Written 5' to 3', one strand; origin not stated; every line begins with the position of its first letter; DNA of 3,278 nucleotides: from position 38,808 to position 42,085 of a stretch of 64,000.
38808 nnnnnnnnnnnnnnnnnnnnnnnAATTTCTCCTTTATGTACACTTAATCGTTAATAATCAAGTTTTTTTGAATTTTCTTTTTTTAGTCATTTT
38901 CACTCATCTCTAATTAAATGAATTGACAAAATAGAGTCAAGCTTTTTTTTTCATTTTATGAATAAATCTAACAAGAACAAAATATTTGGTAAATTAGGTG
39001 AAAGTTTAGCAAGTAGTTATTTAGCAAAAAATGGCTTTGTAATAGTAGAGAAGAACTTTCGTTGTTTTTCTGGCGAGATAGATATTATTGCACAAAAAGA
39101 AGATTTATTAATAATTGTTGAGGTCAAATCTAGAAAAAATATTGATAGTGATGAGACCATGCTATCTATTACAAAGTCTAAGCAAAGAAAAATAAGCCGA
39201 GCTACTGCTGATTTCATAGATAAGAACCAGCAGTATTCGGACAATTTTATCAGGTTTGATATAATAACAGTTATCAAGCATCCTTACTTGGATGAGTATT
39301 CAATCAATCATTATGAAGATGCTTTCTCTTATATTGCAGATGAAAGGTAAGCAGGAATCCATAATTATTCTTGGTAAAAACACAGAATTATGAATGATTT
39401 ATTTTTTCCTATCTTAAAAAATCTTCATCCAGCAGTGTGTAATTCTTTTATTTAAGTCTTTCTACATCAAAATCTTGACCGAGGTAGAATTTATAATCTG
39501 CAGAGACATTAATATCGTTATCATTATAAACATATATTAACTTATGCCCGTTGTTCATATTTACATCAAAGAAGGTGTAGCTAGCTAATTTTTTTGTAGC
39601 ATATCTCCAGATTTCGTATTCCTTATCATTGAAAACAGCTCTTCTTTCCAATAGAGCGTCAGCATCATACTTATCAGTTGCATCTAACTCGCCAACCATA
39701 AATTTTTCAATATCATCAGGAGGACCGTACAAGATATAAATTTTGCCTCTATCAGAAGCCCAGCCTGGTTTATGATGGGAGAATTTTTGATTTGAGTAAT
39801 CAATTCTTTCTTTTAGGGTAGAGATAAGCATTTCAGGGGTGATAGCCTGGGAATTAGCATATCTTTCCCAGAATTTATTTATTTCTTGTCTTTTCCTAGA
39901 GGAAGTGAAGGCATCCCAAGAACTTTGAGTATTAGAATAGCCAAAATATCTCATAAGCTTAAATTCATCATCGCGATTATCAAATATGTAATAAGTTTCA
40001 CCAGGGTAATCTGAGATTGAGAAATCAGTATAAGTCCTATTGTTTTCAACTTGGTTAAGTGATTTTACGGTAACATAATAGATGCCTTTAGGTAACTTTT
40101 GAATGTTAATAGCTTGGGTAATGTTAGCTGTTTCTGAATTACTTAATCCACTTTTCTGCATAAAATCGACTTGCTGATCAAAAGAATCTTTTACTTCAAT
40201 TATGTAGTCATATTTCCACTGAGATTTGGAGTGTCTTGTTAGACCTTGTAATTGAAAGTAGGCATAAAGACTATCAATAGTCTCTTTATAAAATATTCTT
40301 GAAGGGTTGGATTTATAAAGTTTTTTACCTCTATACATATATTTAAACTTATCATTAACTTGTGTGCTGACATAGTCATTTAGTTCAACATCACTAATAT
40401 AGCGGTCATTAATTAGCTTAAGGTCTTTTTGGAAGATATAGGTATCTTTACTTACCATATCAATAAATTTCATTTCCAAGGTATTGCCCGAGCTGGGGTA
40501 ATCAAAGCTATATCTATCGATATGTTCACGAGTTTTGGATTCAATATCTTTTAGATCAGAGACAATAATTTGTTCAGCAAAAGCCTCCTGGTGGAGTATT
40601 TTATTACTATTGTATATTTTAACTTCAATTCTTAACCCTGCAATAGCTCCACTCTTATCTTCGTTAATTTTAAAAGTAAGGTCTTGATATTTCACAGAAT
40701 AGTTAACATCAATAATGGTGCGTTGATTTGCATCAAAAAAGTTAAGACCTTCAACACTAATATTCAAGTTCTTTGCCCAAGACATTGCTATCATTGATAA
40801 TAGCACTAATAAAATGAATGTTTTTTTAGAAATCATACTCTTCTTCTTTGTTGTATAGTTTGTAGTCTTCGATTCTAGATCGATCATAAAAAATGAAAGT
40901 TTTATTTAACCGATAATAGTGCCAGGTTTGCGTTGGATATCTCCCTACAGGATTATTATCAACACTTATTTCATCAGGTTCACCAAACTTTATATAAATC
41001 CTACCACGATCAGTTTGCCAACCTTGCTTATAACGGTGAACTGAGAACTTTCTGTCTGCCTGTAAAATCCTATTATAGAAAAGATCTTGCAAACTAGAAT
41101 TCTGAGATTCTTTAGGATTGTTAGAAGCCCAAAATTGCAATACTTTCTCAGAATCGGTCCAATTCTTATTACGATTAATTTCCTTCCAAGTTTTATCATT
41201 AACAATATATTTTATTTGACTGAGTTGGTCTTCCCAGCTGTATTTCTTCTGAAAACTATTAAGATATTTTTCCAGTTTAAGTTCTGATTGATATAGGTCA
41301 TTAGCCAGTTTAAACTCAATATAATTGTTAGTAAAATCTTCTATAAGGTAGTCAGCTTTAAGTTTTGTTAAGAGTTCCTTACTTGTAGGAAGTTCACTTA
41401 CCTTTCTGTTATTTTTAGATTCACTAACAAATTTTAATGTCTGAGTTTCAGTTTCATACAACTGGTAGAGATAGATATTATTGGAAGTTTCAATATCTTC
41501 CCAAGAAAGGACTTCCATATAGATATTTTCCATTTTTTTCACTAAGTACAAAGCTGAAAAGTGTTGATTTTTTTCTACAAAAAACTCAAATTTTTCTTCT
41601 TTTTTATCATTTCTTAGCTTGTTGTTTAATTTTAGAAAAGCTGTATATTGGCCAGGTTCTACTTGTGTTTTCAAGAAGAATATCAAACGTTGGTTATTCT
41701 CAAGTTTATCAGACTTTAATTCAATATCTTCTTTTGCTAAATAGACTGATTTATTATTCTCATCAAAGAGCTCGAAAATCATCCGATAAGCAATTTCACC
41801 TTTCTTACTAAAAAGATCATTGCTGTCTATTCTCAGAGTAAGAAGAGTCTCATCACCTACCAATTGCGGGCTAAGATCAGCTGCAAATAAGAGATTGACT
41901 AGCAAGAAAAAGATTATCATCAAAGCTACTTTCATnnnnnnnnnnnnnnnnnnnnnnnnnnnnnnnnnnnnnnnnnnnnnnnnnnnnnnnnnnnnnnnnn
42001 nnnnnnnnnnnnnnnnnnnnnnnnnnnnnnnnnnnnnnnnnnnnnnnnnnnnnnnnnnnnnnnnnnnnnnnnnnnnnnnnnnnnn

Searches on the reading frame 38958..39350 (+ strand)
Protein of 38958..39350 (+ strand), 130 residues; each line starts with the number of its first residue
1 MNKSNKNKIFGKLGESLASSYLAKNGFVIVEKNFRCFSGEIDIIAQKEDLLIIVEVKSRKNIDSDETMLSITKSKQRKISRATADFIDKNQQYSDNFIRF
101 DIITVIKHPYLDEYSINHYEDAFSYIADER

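Call 94: search_protein_families(library=pfam, proteins=[window:38958-39350:+], max_evalue=0.00001)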
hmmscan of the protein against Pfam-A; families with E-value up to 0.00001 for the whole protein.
window:38958-39350:+ (130 aa): 2 families
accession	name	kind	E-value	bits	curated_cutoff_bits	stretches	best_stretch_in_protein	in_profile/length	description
PF02021.23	UPF0102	-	9.6e-24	84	23.6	1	14-105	1-80/80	Uncharacterised protein family UPF0102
PF08378.17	NERD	-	6.2e-07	30.3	22.1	1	11-96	2-90/111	Nuclease-related domain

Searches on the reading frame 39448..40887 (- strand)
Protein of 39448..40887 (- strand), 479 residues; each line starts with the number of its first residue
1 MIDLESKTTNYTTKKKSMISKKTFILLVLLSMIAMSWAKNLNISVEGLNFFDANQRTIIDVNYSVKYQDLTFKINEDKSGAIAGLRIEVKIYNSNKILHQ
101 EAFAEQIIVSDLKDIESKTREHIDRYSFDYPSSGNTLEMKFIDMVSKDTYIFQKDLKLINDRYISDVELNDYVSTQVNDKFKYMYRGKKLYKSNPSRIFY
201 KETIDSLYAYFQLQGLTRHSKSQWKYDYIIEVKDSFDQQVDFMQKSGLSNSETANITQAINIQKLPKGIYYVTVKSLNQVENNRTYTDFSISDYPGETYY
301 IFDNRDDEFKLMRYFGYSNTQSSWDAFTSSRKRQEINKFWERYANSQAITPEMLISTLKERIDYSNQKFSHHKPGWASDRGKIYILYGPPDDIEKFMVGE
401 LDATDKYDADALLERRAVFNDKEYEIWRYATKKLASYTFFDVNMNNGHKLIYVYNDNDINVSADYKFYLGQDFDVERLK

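Call 94: search_protein_families(library=pfam, proteins=[window:39448-40887:-], max_evalue=0.00001)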
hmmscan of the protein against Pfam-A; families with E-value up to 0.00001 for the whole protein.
window:39448-40887:- (479 aa): 1 family
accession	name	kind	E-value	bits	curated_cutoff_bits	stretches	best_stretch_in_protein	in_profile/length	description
PF20094.4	GWxTD_dom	-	3e-15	56.9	26.9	1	308-400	30-122/172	GWxTD domain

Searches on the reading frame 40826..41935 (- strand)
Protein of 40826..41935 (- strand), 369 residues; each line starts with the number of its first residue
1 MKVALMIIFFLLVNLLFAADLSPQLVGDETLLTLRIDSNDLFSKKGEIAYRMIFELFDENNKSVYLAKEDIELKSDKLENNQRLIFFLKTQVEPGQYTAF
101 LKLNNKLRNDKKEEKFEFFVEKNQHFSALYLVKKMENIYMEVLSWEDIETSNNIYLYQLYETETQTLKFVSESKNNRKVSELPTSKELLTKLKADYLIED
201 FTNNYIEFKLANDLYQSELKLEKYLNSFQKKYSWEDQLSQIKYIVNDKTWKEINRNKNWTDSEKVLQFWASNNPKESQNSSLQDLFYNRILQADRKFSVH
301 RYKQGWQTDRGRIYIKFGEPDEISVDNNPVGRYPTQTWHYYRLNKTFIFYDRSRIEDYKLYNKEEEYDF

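Call 94: search_protein_families(library=pfam, proteins=[window:40826-41935:-], max_evalue=0.00001)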
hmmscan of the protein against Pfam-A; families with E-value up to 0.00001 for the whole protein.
window:40826-41935:- (369 aa): 1 family
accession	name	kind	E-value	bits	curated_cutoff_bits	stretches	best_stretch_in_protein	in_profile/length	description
PF20094.4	GWxTD_dom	-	1.3e-14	54.7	26.9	1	216-361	12-154/172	GWxTD domain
